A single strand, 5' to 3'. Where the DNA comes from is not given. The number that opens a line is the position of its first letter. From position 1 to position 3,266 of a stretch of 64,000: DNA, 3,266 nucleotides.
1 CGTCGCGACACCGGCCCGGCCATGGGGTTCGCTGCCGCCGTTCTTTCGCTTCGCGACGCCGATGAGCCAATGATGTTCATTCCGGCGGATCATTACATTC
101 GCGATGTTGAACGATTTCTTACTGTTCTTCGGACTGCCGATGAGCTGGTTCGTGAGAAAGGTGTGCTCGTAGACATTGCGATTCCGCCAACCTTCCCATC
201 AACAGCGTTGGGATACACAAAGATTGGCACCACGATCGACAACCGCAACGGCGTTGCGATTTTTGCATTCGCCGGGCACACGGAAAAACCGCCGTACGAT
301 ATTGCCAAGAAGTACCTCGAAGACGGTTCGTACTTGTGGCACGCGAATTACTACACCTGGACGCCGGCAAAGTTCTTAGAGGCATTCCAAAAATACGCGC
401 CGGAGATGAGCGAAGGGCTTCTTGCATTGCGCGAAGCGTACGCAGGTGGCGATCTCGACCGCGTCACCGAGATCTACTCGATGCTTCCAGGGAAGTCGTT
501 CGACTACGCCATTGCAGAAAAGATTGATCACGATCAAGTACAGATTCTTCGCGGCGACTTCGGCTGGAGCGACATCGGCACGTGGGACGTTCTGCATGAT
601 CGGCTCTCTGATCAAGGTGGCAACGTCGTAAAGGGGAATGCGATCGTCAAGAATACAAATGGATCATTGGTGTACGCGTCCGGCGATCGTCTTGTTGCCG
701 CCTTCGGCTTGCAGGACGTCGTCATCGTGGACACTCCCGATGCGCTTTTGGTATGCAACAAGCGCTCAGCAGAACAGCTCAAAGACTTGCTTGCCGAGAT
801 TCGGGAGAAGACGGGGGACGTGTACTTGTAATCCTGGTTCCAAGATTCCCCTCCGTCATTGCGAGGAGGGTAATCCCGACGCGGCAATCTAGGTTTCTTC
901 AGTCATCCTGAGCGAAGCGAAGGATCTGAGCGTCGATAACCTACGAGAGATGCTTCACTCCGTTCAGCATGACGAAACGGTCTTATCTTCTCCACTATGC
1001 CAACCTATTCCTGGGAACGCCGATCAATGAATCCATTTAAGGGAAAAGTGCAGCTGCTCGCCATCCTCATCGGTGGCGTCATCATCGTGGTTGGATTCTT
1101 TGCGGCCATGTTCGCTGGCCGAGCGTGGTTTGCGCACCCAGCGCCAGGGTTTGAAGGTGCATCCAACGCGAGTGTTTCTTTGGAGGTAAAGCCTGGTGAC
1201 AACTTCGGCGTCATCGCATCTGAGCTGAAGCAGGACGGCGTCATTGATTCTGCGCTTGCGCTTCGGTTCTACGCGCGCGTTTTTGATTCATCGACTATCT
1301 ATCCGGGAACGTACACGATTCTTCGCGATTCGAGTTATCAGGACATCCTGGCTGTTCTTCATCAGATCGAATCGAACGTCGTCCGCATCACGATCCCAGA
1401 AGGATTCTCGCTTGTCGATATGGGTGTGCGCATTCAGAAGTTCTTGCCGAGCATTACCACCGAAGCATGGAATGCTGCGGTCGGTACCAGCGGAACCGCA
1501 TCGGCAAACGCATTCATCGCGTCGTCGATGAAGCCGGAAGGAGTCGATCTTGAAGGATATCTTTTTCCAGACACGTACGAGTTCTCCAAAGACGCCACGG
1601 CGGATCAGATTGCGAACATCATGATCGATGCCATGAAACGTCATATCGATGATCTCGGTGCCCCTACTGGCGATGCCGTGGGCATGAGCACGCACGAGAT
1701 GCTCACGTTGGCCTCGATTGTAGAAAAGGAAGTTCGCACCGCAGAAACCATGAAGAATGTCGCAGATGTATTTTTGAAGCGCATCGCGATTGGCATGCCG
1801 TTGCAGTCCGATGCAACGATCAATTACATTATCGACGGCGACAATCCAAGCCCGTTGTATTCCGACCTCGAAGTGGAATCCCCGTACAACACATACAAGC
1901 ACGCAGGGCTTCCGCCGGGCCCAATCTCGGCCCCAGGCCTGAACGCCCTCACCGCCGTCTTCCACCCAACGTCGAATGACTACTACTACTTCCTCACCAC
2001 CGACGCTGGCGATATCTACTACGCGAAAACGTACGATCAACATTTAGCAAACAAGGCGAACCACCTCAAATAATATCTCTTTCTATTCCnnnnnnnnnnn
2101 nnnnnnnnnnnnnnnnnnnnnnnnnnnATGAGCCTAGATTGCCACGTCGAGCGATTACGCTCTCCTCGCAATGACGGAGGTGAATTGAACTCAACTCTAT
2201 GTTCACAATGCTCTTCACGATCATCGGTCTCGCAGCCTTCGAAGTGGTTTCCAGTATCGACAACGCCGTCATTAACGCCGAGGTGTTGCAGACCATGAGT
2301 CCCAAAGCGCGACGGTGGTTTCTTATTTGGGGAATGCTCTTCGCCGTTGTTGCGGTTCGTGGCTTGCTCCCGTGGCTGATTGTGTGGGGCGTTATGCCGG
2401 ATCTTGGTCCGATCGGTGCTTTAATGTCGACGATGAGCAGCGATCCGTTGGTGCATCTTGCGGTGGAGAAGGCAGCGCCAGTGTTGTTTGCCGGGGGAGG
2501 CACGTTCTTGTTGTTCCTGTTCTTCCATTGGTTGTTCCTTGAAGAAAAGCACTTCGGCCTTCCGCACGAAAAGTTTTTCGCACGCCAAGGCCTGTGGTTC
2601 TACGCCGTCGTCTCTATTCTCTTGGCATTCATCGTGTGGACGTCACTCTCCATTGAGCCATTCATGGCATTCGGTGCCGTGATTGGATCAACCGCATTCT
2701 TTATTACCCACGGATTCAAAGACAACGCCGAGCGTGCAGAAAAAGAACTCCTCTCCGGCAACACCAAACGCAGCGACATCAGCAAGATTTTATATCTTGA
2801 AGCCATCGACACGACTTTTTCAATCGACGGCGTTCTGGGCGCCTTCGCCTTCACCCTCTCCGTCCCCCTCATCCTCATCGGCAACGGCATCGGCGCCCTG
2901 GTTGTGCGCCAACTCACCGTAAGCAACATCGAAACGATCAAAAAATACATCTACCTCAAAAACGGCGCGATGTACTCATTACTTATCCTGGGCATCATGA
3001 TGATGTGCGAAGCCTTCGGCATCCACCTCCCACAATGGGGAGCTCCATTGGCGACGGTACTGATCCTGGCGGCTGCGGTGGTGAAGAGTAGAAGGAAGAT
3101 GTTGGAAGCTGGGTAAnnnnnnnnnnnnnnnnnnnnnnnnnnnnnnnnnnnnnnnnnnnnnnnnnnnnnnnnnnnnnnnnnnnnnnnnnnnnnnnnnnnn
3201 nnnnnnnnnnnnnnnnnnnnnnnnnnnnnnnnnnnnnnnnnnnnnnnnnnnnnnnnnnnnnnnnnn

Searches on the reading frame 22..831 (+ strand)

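Call 32: search_protein_families(library=pfam, proteins=[window:22-831:+], max_evalue=0.001)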
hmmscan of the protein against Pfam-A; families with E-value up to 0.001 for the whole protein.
window:22-831:+ (269 aa): 2 families
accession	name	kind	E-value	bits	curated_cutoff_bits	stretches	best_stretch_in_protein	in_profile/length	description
PF22640.1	ManC_GMP_beta-helix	-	8e-13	48.5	27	1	205-258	1-53/55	MannoseP isomerase/GMP-like beta-helix domain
PF00483.29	NTP_transferase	-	2e-11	44.4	21.2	1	4-193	91-237/245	Nucleotidyl transferase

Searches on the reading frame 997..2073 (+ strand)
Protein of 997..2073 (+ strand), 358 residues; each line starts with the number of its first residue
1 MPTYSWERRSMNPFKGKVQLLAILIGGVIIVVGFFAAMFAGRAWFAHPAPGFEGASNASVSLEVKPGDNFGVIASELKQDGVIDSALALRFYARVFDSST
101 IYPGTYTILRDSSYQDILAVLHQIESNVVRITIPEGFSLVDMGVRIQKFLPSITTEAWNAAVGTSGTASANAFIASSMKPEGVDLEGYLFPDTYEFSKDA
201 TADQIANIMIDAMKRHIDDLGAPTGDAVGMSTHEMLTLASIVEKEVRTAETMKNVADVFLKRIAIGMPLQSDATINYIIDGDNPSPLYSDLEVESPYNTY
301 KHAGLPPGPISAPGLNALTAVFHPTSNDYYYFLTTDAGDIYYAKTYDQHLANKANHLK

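Call 32: search_protein_families(library=pfam, proteins=[window:997-2073:+], max_evalue=0.001)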
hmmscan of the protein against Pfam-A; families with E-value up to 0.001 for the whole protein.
window:997-2073:+ (358 aa): 1 family
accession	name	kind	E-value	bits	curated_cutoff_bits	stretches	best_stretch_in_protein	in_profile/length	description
PF02618.21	YceG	-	4.3e-78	263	32.4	1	62-354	1-274/275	YceG-like family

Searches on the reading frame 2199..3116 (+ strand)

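Call 32: search_protein_families(library=pfam, proteins=[window:2199-3116:+], max_evalue=0.001)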
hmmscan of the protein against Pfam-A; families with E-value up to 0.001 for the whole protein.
window:2199-3116:+ (305 aa): 2 families
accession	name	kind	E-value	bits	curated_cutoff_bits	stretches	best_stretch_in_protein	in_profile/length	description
PF04332.21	DUF475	-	3.4e-44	152.3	27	1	20-298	1-287/293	Protein of unknown function (DUF475)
PF03741.22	TerC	-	1.5e-18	67.6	27.8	2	132-271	38-177/178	Integral membrane protein TerC family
